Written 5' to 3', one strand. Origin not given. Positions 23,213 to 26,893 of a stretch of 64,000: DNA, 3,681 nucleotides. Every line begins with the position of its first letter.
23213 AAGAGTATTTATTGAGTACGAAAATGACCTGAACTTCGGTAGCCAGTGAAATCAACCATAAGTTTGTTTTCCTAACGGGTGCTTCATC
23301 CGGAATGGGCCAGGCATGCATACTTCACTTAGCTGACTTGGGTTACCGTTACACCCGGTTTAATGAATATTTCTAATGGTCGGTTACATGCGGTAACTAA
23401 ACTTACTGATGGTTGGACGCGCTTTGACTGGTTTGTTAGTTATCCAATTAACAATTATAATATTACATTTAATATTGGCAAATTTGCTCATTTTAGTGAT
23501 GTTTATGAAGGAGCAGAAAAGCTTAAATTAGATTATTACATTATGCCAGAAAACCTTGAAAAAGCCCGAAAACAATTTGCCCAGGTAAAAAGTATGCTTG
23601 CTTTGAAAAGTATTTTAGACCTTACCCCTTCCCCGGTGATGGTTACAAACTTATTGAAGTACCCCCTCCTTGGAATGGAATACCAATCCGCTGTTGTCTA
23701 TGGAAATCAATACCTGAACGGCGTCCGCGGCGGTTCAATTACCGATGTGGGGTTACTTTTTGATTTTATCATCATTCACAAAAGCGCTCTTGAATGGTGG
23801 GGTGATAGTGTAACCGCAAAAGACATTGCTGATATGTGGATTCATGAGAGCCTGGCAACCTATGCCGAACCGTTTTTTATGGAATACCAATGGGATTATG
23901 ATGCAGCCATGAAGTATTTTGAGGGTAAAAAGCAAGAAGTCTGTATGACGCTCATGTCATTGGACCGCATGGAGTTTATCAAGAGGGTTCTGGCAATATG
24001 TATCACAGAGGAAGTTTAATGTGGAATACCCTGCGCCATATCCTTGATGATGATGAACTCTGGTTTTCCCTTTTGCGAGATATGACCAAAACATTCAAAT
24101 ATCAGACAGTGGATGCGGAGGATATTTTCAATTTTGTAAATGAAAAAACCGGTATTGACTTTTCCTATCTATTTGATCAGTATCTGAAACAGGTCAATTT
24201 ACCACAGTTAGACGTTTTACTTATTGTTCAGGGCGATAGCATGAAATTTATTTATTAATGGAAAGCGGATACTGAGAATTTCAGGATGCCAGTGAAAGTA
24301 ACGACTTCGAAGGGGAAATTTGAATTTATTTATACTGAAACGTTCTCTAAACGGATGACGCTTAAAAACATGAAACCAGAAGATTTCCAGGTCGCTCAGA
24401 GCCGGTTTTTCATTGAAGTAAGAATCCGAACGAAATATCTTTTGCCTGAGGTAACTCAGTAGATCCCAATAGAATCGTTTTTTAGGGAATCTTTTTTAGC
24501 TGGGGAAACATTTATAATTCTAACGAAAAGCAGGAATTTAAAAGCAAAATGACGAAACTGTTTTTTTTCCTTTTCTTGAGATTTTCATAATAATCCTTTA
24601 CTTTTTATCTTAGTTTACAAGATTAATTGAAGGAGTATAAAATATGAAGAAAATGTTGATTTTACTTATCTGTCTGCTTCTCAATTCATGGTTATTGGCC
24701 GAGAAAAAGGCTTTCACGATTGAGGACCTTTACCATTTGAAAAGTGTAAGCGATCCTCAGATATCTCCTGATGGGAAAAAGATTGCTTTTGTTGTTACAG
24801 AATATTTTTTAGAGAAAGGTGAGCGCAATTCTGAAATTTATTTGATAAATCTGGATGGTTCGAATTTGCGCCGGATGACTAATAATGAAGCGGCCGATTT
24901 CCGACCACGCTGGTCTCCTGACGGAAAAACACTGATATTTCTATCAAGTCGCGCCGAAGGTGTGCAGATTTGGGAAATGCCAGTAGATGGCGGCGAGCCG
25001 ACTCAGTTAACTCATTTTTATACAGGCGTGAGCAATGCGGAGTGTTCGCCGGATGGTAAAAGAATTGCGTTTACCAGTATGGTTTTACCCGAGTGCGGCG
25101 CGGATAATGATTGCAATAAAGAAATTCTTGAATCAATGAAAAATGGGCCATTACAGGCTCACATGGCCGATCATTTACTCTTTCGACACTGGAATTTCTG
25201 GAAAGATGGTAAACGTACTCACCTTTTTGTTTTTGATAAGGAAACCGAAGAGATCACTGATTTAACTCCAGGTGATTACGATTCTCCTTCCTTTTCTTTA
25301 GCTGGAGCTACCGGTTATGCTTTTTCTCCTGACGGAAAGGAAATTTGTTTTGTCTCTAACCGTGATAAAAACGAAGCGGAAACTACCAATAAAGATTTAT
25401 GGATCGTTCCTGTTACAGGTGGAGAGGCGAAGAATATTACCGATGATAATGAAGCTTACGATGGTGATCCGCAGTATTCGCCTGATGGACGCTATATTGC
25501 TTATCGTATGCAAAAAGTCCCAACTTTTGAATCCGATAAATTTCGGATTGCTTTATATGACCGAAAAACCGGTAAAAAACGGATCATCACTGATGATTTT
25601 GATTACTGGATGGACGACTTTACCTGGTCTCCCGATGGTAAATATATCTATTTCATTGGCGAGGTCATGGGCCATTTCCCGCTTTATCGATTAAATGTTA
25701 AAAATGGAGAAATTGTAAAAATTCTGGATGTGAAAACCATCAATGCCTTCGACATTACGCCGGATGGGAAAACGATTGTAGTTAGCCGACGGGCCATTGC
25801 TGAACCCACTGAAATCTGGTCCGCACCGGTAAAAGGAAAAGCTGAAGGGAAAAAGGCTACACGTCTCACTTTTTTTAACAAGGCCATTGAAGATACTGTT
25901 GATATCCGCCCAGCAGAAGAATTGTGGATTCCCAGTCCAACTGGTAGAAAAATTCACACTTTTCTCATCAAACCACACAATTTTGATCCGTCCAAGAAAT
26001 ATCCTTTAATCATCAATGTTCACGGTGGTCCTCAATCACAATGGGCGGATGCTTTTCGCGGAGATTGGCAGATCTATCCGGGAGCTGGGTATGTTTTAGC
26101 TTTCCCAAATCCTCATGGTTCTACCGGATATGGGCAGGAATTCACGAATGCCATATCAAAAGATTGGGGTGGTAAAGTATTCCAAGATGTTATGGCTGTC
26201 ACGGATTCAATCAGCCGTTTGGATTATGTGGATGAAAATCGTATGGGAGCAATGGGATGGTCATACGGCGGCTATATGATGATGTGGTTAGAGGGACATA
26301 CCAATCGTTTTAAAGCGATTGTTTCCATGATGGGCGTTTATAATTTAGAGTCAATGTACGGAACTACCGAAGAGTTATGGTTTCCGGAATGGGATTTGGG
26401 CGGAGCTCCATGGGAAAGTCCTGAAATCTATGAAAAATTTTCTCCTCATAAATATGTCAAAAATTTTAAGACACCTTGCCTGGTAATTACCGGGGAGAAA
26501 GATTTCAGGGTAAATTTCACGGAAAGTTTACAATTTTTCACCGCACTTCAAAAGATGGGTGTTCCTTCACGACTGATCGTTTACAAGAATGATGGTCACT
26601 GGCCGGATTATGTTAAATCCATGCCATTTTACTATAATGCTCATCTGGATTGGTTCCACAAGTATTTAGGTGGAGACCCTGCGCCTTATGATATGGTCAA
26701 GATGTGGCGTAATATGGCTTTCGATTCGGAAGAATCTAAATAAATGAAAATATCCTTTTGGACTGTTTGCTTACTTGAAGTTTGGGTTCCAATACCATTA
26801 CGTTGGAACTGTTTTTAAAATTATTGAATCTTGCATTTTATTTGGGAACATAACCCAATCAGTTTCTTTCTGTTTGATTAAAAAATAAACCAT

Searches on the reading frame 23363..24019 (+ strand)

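Call 58: search_protein_families(library=pfam, proteins=[window:23363-24019:+], max_evalue=0.0001)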
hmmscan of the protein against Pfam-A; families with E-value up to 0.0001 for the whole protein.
window:23363-24019:+ (218 aa): 1 family
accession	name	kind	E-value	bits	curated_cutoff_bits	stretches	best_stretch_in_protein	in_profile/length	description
PF01433.26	Peptidase_M1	-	1.2e-08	35.3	27.7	1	95-184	29-118/218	Peptidase family M1 domain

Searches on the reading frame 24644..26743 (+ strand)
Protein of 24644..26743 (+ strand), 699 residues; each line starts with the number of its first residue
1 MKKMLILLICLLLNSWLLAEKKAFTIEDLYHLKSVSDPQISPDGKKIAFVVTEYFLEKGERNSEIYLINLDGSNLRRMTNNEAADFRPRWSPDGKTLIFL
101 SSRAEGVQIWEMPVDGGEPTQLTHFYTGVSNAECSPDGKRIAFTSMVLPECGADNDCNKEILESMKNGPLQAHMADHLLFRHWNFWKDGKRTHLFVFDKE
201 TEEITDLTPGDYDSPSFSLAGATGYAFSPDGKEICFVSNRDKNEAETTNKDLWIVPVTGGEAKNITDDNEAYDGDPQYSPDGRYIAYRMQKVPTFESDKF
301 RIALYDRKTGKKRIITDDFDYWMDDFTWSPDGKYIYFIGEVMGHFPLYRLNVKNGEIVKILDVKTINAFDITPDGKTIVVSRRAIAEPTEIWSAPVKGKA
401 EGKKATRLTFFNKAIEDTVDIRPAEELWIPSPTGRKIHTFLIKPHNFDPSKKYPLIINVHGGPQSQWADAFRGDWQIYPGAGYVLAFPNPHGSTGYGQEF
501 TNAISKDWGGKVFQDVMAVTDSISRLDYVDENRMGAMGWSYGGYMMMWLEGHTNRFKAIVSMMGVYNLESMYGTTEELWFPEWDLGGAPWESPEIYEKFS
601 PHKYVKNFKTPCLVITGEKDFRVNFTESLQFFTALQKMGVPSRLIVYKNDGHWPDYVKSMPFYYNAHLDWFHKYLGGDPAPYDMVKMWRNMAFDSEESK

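Call 27: search_protein_families(library=pfam, proteins=[window:24644-26743:+], max_evalue=0.001)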
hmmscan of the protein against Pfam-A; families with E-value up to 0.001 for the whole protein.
window:24644-26743:+ (699 aa): 9 families
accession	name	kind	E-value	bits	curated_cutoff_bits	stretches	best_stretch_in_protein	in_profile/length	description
PF00326.27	Peptidase_S9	-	1.6e-57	194.8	22.6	1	474-677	6-212/213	Prolyl oligopeptidase family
PF07676.18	PD40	-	8.3e-35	118.4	20.9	1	75-110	1-37/38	WD40-like Beta Propeller Repeat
PF00930.27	DPPIV_N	-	2.2e-13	50.1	22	1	185-291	254-349/354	Dipeptidyl peptidase IV (DPP IV) N-terminal region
PF20434.5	BD-FAE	-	1.7e-10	41.3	26.8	1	529-635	86-215/215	BD-FAE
PF25174.1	Beta-prop_THOC3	-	7.2e-10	38.8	305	0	276-379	94-187/272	THOC3 beta-propeller domain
PF08450.18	SGL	-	1.8e-09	38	26.3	1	31-139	84-189/246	SMP-30/Gluconolactonase/LRE-like region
PF01738.24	DLH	-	2.2e-07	31.1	21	1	506-652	72-186/217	Dienelactone hydrolase family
PF05448.18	AXE1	-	2.4e-06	27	21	1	434-562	66-206/321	Acetyl xylan esterase (AXE1)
PF02129.25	Peptidase_S15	-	0.00017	21.8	23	0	512-572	76-137/262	X-Pro dipeptidyl-peptidase (S15 family)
